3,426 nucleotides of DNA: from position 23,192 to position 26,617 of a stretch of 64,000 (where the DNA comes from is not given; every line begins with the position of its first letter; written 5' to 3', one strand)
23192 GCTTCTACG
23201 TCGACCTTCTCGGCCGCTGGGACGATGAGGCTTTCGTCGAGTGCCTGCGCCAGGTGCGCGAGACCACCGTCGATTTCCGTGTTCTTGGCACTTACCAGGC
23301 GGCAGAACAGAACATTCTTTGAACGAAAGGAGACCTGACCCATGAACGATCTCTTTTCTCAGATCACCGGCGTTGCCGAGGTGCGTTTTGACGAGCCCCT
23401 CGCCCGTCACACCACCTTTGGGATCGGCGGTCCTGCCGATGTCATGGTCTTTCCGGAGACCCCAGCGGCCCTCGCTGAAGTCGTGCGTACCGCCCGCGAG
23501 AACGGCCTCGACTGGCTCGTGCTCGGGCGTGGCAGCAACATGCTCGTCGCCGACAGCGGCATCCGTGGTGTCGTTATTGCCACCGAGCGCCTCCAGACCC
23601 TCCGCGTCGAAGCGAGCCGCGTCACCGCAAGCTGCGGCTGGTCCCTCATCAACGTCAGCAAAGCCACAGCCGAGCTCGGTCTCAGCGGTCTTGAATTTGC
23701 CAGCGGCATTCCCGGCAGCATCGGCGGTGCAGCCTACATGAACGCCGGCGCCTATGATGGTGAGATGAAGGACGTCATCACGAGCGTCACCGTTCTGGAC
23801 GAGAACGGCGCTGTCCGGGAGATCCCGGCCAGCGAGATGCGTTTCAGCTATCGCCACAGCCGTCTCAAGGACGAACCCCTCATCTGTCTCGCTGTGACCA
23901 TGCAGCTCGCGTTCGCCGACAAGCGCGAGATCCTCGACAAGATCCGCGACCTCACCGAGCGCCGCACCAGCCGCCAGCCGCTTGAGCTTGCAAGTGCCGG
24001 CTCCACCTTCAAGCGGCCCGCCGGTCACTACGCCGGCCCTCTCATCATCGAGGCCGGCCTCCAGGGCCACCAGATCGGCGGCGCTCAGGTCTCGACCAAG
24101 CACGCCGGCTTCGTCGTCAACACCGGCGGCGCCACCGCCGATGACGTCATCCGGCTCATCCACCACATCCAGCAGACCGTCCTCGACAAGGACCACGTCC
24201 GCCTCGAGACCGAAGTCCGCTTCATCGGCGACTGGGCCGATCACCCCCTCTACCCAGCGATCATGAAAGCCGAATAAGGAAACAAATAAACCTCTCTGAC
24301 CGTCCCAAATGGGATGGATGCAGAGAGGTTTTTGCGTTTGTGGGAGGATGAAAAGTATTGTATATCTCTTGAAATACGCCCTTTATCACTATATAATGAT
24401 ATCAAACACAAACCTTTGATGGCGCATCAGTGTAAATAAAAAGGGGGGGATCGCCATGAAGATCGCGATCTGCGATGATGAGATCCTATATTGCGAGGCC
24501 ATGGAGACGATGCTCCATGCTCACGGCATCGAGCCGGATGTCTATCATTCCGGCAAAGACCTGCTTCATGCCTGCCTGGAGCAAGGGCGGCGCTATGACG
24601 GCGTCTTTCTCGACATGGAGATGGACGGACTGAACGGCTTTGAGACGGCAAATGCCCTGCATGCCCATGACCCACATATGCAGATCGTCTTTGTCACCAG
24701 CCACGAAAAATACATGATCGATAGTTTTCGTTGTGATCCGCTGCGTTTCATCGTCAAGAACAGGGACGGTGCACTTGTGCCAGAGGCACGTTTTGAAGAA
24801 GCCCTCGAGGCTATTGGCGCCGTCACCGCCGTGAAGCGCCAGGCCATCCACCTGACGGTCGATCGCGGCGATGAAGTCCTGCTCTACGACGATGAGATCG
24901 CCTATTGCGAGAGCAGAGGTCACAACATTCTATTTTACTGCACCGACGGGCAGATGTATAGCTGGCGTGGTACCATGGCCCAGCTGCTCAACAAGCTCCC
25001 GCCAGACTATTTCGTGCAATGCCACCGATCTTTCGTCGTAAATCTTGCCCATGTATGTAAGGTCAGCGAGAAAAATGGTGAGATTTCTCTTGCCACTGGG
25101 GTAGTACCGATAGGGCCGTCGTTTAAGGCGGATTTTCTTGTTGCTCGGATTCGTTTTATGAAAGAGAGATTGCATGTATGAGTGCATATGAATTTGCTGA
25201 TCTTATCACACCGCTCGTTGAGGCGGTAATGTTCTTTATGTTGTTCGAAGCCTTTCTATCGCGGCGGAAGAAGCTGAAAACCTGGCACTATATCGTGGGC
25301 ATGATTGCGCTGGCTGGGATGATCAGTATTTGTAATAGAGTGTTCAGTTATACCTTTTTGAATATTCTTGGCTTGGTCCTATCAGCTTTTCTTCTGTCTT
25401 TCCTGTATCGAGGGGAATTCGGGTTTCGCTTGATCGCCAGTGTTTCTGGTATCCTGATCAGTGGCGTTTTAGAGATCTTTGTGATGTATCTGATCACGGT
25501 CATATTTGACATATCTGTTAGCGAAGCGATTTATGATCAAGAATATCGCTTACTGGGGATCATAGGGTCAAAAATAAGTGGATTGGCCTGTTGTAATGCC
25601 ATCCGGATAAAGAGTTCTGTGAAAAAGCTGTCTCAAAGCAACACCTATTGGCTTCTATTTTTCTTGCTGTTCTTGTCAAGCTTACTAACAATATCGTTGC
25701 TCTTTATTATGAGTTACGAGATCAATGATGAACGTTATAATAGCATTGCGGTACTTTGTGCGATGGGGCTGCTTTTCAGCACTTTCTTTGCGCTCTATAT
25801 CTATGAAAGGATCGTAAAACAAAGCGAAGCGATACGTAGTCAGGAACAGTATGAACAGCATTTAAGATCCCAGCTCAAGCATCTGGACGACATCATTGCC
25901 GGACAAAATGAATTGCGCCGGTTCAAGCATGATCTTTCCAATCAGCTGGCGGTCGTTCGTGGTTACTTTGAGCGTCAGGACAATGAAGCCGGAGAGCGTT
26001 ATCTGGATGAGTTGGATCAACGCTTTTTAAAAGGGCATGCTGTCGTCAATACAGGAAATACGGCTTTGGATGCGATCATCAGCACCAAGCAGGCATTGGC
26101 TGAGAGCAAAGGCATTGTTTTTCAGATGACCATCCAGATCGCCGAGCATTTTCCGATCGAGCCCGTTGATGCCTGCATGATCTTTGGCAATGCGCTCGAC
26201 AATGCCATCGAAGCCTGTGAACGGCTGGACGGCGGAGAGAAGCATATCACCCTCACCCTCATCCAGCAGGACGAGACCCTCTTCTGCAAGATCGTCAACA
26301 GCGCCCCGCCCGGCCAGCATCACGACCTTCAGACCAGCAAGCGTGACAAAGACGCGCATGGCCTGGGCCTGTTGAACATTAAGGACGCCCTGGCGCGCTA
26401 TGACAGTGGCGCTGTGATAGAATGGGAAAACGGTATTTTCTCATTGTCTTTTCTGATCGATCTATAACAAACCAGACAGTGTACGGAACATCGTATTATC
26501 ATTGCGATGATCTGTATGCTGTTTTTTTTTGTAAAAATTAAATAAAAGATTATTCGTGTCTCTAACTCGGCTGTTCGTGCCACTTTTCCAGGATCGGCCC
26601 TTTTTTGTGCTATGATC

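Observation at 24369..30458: Complete agr-type peptide quorum-sensing locus in non-canonical order on a compositionally distinct segment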

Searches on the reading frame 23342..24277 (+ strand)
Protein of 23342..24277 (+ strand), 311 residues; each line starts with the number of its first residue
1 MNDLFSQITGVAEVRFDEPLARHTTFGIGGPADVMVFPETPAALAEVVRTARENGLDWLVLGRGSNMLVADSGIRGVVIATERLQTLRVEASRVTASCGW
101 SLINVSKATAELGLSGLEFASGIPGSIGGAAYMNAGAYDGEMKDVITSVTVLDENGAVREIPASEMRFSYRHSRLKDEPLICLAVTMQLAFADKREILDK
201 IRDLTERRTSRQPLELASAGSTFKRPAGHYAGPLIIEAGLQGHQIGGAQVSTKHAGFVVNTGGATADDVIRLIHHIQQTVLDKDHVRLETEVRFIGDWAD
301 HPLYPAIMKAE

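Call 3: search_protein_families(library=pfam, proteins=[window:23342-24277:+], max_evalue=1)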
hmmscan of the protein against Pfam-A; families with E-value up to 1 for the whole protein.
window:23342-24277:+ (311 aa): 3 families
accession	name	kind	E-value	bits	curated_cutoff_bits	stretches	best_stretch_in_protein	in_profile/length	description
PF02873.21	MurB_C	-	2.5e-35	121.1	27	1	196-295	1-99/99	UDP-N-acetylenolpyruvoylglucosamine reductase, C-terminal domain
PF01565.28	FAD_binding_4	-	1.5e-25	89.9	26.4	1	33-160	2-137/139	FAD binding domain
PF05292.17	MCD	-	0.1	12.6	23.2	1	166-204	44-83/253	Malonyl-CoA decarboxylase C-terminal domain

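Call 4: search_protein_families(library=ncbifam, proteins=[window:23342-24277:+], max_evalue=1)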
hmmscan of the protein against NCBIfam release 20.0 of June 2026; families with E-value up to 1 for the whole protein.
window:23342-24277:+ (311 aa): 7 families
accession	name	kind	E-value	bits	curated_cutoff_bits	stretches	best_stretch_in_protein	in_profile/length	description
NF010480.0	PRK13905.1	equivalog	2.1e-107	358.5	259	1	12-297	14-300/303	UDP-N-acetylmuramate dehydrogenase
TIGR00179.1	murB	equivalog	4.9e-74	249.2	144.5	1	20-296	1-290/290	UDP-N-acetylmuramate dehydrogenase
NF011245.0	PRK14651.1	equivalog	1.9e-52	178.2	224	1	19-291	8-263/273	UDP-N-acetylmuramate dehydrogenase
NF010478.0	PRK13903.1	equivalog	2.5e-49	168.1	231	2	11-194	12-198/362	UDP-N-acetylmuramate dehydrogenase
NF000755.0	PRK00046.1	equivalog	3.4e-41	141.1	277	2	15-191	5-188/343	UDP-N-acetylmuramate dehydrogenase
NF010479.0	PRK13904.1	equivalog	9.3e-39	133.5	273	1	46-294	23-257/258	UDP-N-acetylmuramate dehydrogenase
NF011242.0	PRK14648.1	equivalog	9.7e-35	120.3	426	2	15-152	13-155/354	UDP-N-acetylmuramate dehydrogenase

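Call 10: find_encoding_contigs(protein=window:23342-24277:+, flank=10000, max_places=10)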
Protein window:23342-24277:+ (311 aa): no gene with exactly this product is on record in the collection.

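Call 12: find_related_loci(query=window:23342-24277:+, collection=genome_contigs, flank=10000)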
Query window:23342-24277:+ (311 aa) in genome_contigs; peptide patterns used: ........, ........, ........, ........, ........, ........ (x = any residue, [..] = any of these).
389 stretches matched a pattern; 328 encode a relative of the query (tblastn E <= 1e-3); the best 80 are kept; 80 distinct loci.
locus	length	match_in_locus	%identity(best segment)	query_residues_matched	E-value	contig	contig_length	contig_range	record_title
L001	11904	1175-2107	77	1-311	3e-163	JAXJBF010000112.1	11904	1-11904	MAG: Peptococcaceae bacterium isolate DOME_MAG_11354 11354_W0105_k141_130884, whole genome shotgun sequence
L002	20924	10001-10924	77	1-308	3e-158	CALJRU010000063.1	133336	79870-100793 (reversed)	MAG TPA_asm: uncultured Peptococcaceae bacterium isolate ERR1953520_bin.95_CONCOCT_v1.1_MAG genome assembly, contig: ERZ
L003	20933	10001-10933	77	1-311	1e-157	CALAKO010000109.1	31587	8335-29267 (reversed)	MAG TPA_asm: uncultured Peptococcaceae bacterium isolate SRR7658648_bin.69_CONCOCT_v1.1_MAG genome assembly, contig: ERZ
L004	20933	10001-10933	76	1-311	3e-157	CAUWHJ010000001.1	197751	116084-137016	MAG: uncultured Peptococcaceae bacterium isolate SRS17165169__bin28 genome assembly, contig: SRS17165169_NODE_8_length_1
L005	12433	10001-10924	76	1-308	1e-155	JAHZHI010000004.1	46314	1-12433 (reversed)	MAG: Peptococcaceae bacterium isolate HRGM_Genome_3247 HRGM_Genome_3247_4, whole genome shotgun sequence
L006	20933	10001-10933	72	1-311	2e-148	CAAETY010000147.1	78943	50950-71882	MAG TPA_asm: Peptococcaceae bacterium, isolate HGM14211, WGS project CAAETY010000000 data, contig: ERS608579_47_k95_1553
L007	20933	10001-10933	73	1-311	2e-145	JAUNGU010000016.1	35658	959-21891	MAG: Peptococcaceae bacterium isolate S27M_St_37 NODE_618_length_35658_cov_7.604640, whole genome shotgun sequence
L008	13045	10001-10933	71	1-311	2e-144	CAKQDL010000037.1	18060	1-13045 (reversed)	MAG: uncultured Peptococcaceae bacterium isolate REFINED_METABAT215_TOP10_CONTIGS_1500_ASSEMBLY_K77_MERGED__Hadza_PheChl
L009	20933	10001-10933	77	1-311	2e-159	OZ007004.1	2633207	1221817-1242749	MAG: uncultured Peptococcaceae bacterium isolate 6732_HOM_VAC_s129.ctg000173l_hifiasm_large MAG genome assembly, chromos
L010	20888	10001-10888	51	4-297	1e-98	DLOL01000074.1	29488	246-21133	MAG TPA_asm: Eubacteriaceae bacterium UBA7485 UBA7485_contig_516, whole genome shotgun sequence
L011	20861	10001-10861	53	10-296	5e-96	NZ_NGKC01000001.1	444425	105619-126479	Vagococcus acidifermentans strain LMG 24798 1, whole genome shotgun sequence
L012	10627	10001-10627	70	1-209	9e-94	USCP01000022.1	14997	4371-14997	uncultured Peptococcaceae bacterium isolate UMGS1590 genome assembly, contig: NODE_596_length_14997_cov_3.93977, whole g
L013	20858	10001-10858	54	13-297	2e-93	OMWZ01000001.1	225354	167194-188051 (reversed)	uncultured Selenomonadales bacterium isolate RUG048 genome assembly, contig: scaffold_40, whole genome shotgun sequence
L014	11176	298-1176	52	4-297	2e-93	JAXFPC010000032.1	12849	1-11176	MAG: Acidaminococcaceae bacterium isolate SUG3075 k141_1642694, whole genome shotgun sequence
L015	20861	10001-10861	52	12-297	7e-93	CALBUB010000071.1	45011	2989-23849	MAG TPA_asm: uncultured Firmicutes bacterium isolate SRR6713629_bin.84_CONCOCT_v1.1_MAG genome assembly, contig: ERZ7949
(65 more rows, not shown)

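Call 17: search_protein_families(library=pfam, proteins=[L006:11213-12133:-, L006:12525-13802:+, L006:13875-15083:-, L006:13884-14492:+, L006:15080-16525:-, L006:16738-18360:+, L006:18664-19257:+, L006:18679-19572:-, L006:14796-15377:+, L006:15212-16297:+], max_evalue=0.01)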
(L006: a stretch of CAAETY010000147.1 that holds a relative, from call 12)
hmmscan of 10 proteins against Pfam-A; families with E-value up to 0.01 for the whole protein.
L006:11213-12133:- (306 aa): 0 families

L006:12525-13802:+ (425 aa): 4 families
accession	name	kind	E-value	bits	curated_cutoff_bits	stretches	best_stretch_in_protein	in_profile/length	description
PF01610.23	DDE_Tnp_ISL3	-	5.9e-50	170.8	23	1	158-414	1-237/240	Transposase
PF14690.11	Zn_ribbon_ISL3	-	1.6e-08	35.2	25.5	1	35-80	2-47/47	zinc-finger of transposase IS204/IS1001/IS1096/IS1165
PF20020.4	DUF6431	-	0.00082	19.6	26.6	1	38-82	1-40/82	Domain of unknown function (DUF6431)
PF07754.17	HVO_2753_ZBP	-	0.0031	17.7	33.2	0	27-56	8-37/46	Small zinc finger protein HVO_2753-like, Zn-binding pocket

L006:13875-15083:- (402 aa): 14 families
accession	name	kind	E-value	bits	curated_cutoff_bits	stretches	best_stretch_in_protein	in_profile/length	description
PF02754.22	CCG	-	1.9e-30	105.3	20.6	2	301-383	1-84/85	Cysteine-rich domain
PF13183.11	Fer4_8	-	2.5e-12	47.6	27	1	16-84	2-67/68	4Fe-4S dicluster domain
PF13534.11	Fer4_17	-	1.2e-08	35.8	22.2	1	18-84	1-59/61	4Fe-4S dicluster domain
PF13237.11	Fer4_10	-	3.3e-07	30.6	25.5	2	15-41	5-32/53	4Fe-4S dicluster domain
PF12838.12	Fer4_7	-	4.4e-07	30.7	27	1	18-83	1-50/52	4Fe-4S dicluster domain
PF12797.12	Fer4_2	-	9.7e-06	25.7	24.5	1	16-30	7-21/22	4Fe-4S binding domain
PF13484.11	Fer4_16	-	1.6e-05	26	30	1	18-82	1-64/66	4Fe-4S double cluster binding domain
PF00037.32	Fer4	-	6e-05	23.1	21.1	1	16-30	5-19/24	4Fe-4S binding domain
PF14697.11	Fer4_21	-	0.00027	21.4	35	0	3-31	25-53/59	4Fe-4S dicluster domain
PF12837.12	Fer4_6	-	0.0004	20.7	25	1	17-30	7-20/24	4Fe-4S binding domain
PF13187.11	Fer4_9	-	0.0012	19.2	27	1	18-85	1-51/52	4Fe-4S dicluster domain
PF25160.1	LdpA_Fe-S-bd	-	0.002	18.3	27.6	0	14-37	23-46/49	LdpA Fe-S cluster-binding domain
PF12800.12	Fer4_4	-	0.0076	17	24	1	17-30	2-15/17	4Fe-4S binding domain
PF13746.11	Fer4_18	-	0.0089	16.7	27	0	41-85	31-75/114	4Fe-4S dicluster domain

L006:13884-14492:+ (202 aa): 0 families

L006:15080-16525:- (481 aa): 2 families
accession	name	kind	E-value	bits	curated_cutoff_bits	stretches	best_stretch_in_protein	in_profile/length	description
PF02913.24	FAD-oxidase_C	-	9.1e-64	216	21.2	1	237-478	2-248/248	FAD linked oxidases, C-terminal domain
PF01565.28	FAD_binding_4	-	5.2e-43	146.5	26.4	1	61-200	1-139/139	FAD binding domain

L006:16738-18360:+ (540 aa): 4 families
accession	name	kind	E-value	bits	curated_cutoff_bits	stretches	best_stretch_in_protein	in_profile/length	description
PF07833.16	Cu_amine_oxidN1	-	1e-10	42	24.2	1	47-143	7-106/108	Copper amine oxidase N-terminal domain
PF13418.12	Kelch_4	-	0.00086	19.6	21.6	0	409-433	27-49/49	Galactose oxidase, central domain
PF13415.12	Kelch_3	-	0.0015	19.1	22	0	408-433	17-38/48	Galactose oxidase, central domain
PF23607.1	WZC_N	-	0.0078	17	27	0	65-112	50-95/110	Tyrosine-protein kinase Wzc, N-terminal domain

L006:18664-19257:+ (197 aa): 0 families

L006:18679-19572:- (297 aa): 1 family
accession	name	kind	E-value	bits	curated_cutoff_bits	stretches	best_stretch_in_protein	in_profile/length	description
PF02645.21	DegV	-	2.9e-58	197.8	27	1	14-289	9-277/280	Uncharacterised protein, DegV family COG1307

L006:14796-15377:+ (193 aa): 0 families

L006:15212-16297:+ (361 aa): 0 families

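Call 78: search_protein_families(library=pfam, proteins=[L009:11208-12473:+, L009:12520-13497:+, L009:13539-14123:+, L009:14183-15436:-, L009:14207-15211:+, L009:15112-16293:-, L009:15896-16999:+, L009:15923-17053:-, L009:18731-20113:-, L009:19941-20828:-], max_evalue=0.0001)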
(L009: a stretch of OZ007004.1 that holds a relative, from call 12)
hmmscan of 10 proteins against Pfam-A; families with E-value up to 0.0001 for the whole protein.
L009:11208-12473:+ (421 aa): 1 family
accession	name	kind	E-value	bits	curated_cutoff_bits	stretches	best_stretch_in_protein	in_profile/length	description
PF05684.17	DUF819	-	8e-99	331.7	27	1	35-419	3-376/379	Protein of unknown function (DUF819)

L009:12520-13497:+ (325 aa): 1 family
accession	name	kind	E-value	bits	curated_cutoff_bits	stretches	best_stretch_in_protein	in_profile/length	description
PF01244.27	Peptidase_M19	-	9.4e-85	285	26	1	3-321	7-318/319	Membrane dipeptidase (Peptidase family M19)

L009:13539-14123:+ (194 aa): 0 families

L009:14183-15436:- (417 aa): 0 families

L009:14207-15211:+ (334 aa): 1 family
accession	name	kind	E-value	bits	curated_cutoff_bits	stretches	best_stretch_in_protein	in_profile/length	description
PF01244.27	Peptidase_M19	-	2.2e-80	270.6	26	1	10-330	5-318/319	Membrane dipeptidase (Peptidase family M19)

L009:15112-16293:- (393 aa): 0 families

L009:15896-16999:+ (367 aa): 0 families

L009:15923-17053:- (376 aa): 3 families
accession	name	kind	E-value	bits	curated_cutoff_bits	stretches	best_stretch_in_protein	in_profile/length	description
PF01381.28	HTH_3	-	2.9e-14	53.3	23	1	31-83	1-53/55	Helix-turn-helix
PF13560.12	HTH_31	-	4.9e-11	43.2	27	1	27-81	2-57/64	Helix-turn-helix domain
PF12844.13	HTH_19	-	2.6e-07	30.9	30.2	1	28-86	1-59/64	Helix-turn-helix domain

L009:18731-20113:- (460 aa): 0 families

L009:19941-20828:- (295 aa): 3 families
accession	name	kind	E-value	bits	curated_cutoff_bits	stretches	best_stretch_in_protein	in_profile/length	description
PF00005.33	ABC_tran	-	2.5e-32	112.8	25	1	21-161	4-137/137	ABC transporter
PF13304.12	AAA_21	-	6.7e-09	36.7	27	1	132-189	237-298/304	AAA domain, putative AbiEii toxin, Type IV TA system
PF13175.12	AAA_15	-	7.9e-05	22.9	32.1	0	32-68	28-68/374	AAA ATPase domain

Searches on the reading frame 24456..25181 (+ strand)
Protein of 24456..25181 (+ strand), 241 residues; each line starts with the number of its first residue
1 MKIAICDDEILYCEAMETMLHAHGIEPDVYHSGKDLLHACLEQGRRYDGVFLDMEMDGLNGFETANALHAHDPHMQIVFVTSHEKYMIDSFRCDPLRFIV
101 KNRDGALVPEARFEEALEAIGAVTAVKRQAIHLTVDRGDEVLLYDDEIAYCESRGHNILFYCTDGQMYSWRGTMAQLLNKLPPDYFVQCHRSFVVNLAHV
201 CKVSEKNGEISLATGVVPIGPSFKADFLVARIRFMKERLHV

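Call 3: search_protein_families(library=pfam, proteins=[window:24456-25181:+], max_evalue=1)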
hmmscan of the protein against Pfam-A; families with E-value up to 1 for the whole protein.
window:24456-25181:+ (241 aa): 2 families
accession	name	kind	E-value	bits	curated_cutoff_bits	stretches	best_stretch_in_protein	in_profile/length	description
PF04397.21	LytTR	-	4.8e-16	59.2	22.6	1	146-213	9-78/98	LytTr DNA-binding domain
PF00072.30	Response_reg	-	2e-15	57.4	30.2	1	3-102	1-100/111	Response regulator receiver domain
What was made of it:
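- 24456..25181 (+): Response regulator: receiver domain plus LytTR DNA-binding domain (241 aa). The putative phospho-acceptor is D53 in the FLDMEM motif. Call 3: LytTR 59.2 bits, Response_reg 57.4 bits.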

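Call 4: search_protein_families(library=ncbifam, proteins=[window:24456-25181:+], max_evalue=1)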
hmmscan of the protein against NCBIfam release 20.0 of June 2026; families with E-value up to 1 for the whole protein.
window:24456-25181:+ (241 aa): 45 families (the best 25 are shown)
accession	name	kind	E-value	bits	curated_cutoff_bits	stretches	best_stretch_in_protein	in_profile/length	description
NF008677.0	PRK11697.1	equivalog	3.8e-12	46.1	246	1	1-207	2-207/238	two-component system response regulator BtsR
NF010684.1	PRK14084.1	equivalog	2.4e-11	43.9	375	2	1-105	1-105/254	response regulator transcription factor LytR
NF046049.1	quorum_RR_AgrA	equivalog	3.3e-11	43.2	400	1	1-210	1-220/238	quorum-sensing response regulator AgrA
NF052313.1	T9SS_RR_PorX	equivalog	4.5e-09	35.6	300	1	2-86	2-84/513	T9SS response regulator signal transducer PorX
NF053854.1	RespRegPhoBBctds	equivalog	6.7e-08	32.2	270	1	3-84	1-81/225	two-component system response regulator PhoB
NF006900.1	PRK09390.1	equivalog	4.3e-06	26.4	255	1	3-101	7-105/203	response regulator FixJ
NF007689.0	PRK10365.1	equivalog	6.5e-06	25.2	760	1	2-104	7-109/441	sigma-54-dependent response regulator transcription factor ZraR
NF011896.0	PRK15369.1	equivalog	1.7e-05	24.5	242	1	2-102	5-107/211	two component system response regulator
NF008296.0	PRK11083.1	equivalog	2.2e-05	24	273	1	2-84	5-84/228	two-component system response regulator CreB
NF051850.1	RespRegRprY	equivalog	5.5e-05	22.7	370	1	1-84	5-86/234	response regulator transcription factor RprY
NF046022.1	RespRegCpdRBruc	equivalog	0.00029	20.8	180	1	5-83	6-82/120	cell cycle two-component system response regulator CpdR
NF010076.0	PRK13557.1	subfamily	0.0003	19.4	631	1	3-94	418-509/540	histidine kinase famiy protein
NF008469.0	PRK11361.1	equivalog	0.00032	19.5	714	1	2-102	6-106/461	acetoacetate metabolism transcriptional regulator AtoC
NF041832.1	near_NosP_CTERM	subfamily_domain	0.00039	19.6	400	1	2-85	253-338/370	NahK/ErcS family hybrid sensor histidine kinase/response regulator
NF041830.1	RR_TF_ErdR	exception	0.00043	20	390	1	2-86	3-89/213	response regulator transcription factor ErdR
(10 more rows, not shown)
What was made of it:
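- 24456..25181 (+): Call 4: the AgrA equivalog scores 43 bits, far below its cut-off of 400.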

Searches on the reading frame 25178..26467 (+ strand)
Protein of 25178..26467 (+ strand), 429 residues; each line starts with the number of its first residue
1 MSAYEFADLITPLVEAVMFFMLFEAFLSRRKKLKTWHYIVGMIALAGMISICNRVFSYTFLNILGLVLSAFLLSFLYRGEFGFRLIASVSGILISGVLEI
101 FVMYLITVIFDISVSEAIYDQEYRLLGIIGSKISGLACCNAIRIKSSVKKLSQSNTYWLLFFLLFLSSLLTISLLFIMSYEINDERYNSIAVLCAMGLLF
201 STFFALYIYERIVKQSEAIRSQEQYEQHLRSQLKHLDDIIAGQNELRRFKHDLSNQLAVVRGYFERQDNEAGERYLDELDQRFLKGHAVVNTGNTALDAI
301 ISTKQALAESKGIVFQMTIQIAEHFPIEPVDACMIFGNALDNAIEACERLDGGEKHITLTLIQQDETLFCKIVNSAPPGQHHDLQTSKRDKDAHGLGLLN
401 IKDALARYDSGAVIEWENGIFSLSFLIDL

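Call 3: search_protein_families(library=pfam, proteins=[window:25178-26467:+], max_evalue=1)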
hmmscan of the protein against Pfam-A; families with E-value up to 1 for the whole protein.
window:25178-26467:+ (429 aa): 5 families
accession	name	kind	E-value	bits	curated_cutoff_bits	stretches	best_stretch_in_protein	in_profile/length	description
PF14501.12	HATPase_c_5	-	1.5e-21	76.7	22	1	327-427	1-101/102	GHKL domain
PF02518.31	HATPase_c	-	0.0026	18.6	26.4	1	333-409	7-88/111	Histidine kinase-, DNA gyrase B-, and HSP90-like ATPase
PF14689.11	SPOB_a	-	0.012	15.7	28.1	1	245-279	15-49/62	Sensor_kinase_SpoOB-type, alpha-helical domain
PF24838.2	8xMP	-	0.014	15.6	30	1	150-211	13-73/136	Octameric membrane protein family (8xMP)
PF13567.11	DUF4131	-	0.12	12.4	31.6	1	158-221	6-63/165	Domain of unknown function (DUF4131)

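Call 4: search_protein_families(library=ncbifam, proteins=[window:25178-26467:+], max_evalue=1)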
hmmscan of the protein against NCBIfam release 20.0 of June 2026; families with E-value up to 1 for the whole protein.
window:25178-26467:+ (429 aa): 3 families
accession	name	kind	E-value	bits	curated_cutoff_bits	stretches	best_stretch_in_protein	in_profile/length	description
NF046015.1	HisKinAgrCStaph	equivalog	2.7e-17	63.1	500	1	42-403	26-391/414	quorum-sensing sensor histidine kinase AgrC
NF008298.1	PRK11086.1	subfamily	2.7e-06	26.1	520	1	230-383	317-473/529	DcuS/MalK family sensor histidine kinase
NF041635.1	STM3941_fam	subfamily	0.0084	16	40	1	160-224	5-68/157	STM3941 family protein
